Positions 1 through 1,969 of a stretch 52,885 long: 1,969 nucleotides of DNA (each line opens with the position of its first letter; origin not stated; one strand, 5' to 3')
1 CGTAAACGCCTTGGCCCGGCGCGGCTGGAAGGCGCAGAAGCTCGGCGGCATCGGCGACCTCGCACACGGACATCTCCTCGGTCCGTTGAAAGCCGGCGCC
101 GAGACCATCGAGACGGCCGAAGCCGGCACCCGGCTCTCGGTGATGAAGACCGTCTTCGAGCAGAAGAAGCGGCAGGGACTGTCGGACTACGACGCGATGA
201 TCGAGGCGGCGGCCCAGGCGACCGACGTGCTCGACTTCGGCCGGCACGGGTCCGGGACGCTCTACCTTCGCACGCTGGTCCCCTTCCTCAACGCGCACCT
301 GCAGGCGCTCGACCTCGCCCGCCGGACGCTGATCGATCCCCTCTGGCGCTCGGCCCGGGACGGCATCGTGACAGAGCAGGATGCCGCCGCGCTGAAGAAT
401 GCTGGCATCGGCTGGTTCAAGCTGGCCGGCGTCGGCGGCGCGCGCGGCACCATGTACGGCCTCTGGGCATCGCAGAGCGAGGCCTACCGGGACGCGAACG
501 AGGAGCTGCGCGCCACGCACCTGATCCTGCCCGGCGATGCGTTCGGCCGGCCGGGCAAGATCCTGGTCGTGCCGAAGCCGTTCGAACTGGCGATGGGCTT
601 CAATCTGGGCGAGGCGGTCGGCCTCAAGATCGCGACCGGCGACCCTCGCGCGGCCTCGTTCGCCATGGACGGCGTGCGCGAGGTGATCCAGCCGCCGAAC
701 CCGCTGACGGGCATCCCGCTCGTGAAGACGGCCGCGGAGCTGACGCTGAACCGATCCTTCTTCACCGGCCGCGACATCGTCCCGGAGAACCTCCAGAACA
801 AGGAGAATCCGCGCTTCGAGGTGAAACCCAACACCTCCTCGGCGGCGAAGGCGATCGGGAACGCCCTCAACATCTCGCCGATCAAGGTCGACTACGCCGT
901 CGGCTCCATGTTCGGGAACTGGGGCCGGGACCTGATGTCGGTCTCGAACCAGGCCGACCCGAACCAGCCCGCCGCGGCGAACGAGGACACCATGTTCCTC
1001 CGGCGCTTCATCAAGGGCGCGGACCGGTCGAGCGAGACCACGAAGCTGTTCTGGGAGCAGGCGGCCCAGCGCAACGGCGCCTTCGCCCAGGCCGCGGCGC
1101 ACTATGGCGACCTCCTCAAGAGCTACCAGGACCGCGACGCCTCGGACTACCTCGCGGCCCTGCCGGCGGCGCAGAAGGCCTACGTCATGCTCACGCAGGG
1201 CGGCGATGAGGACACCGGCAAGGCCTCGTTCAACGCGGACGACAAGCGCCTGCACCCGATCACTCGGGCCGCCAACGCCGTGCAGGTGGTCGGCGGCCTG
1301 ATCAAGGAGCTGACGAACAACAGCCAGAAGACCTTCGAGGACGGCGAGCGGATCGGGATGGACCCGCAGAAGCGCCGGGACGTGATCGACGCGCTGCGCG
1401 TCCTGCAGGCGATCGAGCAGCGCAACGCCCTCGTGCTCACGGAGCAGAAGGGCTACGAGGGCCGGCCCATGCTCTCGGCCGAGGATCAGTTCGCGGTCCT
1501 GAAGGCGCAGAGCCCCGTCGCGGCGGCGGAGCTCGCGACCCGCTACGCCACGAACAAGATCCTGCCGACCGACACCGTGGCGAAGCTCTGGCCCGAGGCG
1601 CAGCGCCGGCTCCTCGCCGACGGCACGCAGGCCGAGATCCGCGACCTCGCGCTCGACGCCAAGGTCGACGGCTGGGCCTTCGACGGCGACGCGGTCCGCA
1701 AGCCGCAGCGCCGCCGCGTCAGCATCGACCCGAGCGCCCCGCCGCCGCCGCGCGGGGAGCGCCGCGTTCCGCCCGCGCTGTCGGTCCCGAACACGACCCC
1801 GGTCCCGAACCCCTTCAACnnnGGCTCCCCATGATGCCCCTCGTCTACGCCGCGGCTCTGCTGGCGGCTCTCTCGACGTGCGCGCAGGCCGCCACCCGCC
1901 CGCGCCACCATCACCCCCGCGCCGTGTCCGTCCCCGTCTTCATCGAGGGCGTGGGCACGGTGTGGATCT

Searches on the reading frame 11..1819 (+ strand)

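Call 66: search_protein_families(library=pfam, proteins=[window:11-1819:+], max_evalue=0.001)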
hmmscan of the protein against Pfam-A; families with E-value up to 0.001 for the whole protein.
window:11-1819:+ (603 aa): 1 family
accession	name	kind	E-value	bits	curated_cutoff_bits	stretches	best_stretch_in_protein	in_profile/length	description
PF18857.6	LPD38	-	8.9e-25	88.3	27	1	157-322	2-179/189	Large polyvalent protein associated domain 38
